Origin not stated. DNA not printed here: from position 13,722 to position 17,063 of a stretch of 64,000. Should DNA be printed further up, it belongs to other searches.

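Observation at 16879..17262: Minimal 127-aa SET-domain methyltransferase in a tailed phage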

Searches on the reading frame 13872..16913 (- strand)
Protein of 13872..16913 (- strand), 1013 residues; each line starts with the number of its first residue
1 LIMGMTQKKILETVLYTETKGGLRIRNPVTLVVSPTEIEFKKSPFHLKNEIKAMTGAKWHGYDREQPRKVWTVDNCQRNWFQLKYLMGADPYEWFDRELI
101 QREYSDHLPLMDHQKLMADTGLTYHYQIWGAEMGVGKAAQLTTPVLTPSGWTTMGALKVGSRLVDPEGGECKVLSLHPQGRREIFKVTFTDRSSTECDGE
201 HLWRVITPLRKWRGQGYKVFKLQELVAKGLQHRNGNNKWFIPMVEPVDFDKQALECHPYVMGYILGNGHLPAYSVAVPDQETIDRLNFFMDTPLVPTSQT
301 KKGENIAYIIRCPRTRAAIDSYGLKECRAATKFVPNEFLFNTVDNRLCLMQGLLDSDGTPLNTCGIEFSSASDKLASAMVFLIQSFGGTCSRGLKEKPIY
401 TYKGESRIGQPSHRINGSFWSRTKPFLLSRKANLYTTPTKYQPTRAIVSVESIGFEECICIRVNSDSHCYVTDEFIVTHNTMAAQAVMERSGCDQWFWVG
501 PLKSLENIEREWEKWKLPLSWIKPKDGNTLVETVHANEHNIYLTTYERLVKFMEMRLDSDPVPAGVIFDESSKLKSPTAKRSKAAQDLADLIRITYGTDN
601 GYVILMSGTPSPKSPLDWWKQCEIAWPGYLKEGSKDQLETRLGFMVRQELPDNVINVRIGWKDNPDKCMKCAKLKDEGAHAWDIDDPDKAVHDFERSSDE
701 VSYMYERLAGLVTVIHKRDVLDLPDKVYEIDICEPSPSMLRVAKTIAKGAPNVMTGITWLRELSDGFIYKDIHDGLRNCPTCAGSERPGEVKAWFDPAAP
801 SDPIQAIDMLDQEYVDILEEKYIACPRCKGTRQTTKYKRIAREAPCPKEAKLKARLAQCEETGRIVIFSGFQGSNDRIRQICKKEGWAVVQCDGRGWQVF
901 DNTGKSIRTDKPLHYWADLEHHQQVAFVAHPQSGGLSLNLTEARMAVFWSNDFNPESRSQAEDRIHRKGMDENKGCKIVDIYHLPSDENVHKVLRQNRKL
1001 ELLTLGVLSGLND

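Call 10: search_protein_families(library=pfam, proteins=[window:13872-16913:-], max_evalue=0.01)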
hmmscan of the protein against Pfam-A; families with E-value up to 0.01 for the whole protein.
window:13872-16913:- (1013 aa): 2 families
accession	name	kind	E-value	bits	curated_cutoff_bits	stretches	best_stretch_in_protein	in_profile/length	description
PF00271.37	Helicase_C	-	0.0008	20.1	23.5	1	854-969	8-110/110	Helicase conserved C-terminal domain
PF00176.29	SNF2-rel_dom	-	0.0018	17.9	24.9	1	504-632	62-185/290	SNF2-related domain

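Call 11: search_protein_families(library=phrogs, proteins=[window:13872-16913:-], max_evalue=0.001)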
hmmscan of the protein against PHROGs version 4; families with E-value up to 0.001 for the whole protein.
window:13872-16913:- (1013 aa): 6 families
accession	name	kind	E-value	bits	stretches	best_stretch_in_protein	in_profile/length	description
phrog_62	-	DNA, RNA and nucleotide metabolism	1.7e-45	156.1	1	477-998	719-1126/1881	DNA helicase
phrog_36964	-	head and packaging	6.6e-33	114.8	1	113-487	67-441/890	terminase large subunit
phrog_19299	-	head and packaging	3.4e-19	69.8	1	135-492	29-397/702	terminase large subunit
phrog_50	-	DNA, RNA and nucleotide metabolism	3.1e-18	67.2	1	125-272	75-212/570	DnaC-like helicase loader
phrog_15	-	head and packaging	2.2e-17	63.7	1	122-371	63-319/1330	terminase large subunit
phrog_510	-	DNA, RNA and nucleotide metabolism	3.2e-16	60.2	1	133-364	400-631/667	DNA primase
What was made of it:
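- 13872..16907 (-): SNF2-family helicase gene (1011 aa, phrog_62) immediately downstream of SET. PHROG and Pfam hits (calls 10, 11).
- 15474..16502 (-): 343-aa intein with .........-type motifs, inserted in Walker A (GVGK|T) of the helicase; it begins with Ala and ends THN|T. Intein regions hit terminase, primase and helicase-loader PHROGs (call 11).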

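Call 71: search_protein_families(library=padloc, proteins=[window:13872-16907:-], max_evalue=0.01)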
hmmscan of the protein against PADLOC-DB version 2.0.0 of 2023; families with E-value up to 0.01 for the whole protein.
window:13872-16907:- (1011 aa): 13 families
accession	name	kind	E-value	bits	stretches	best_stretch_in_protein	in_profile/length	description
PDLC00629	ZorD1|ZorD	-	3.8e-09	33.1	1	523-630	590-686/1012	"SWI2/SNF2 helicase, Mrr-like nuclease"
PDLC00633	ZorD1|ZorD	-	5.2e-08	29.4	1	926-994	802-876/908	"SWI2/SNF2 helicase, Mrr-like nuclease"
PDLC00631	ZorD1|ZorD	-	5.4e-08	29.1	2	529-630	545-634/1071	"SWI2/SNF2 helicase, Mrr-like nuclease"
PDLC00634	ZorD1|ZorD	-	2.2e-07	27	1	524-630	599-693/1208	"SWI2/SNF2 helicase, Mrr-like nuclease"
PDLC00630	ZorD1|ZorD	-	3e-05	20.7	0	903-996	545-640/817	"SWI2/SNF2 helicase, Mrr-like nuclease"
PDLC02850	DpdE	-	9.2e-05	18.4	0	859-969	1110-1209/1282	DpdE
PDLC00627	ZorD1|ZorD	-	0.00031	16.8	1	540-629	610-687/1006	"SWI2/SNF2 helicase, Mrr-like nuclease"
PDLC02627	DrmD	-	0.0004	16.7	0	464-587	318-440/748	DrmD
PDLC00632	ZorD1|ZorD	-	0.00056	15.9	1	528-592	707-769/1101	"SWI2/SNF2 helicase, Mrr-like nuclease"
PDLC02849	DpdE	-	0.00065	15.9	0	925-968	756-799/857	DpdE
PDLC02845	DpdE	-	0.0017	14.2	1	861-1008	1143-1275/1293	DpdE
PDLC02842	DpdE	-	0.0037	13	0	925-970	1074-1119/1176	DpdE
PDLC02851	DpdE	-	0.0082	11.9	0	925-1001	958-1031/1055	DpdE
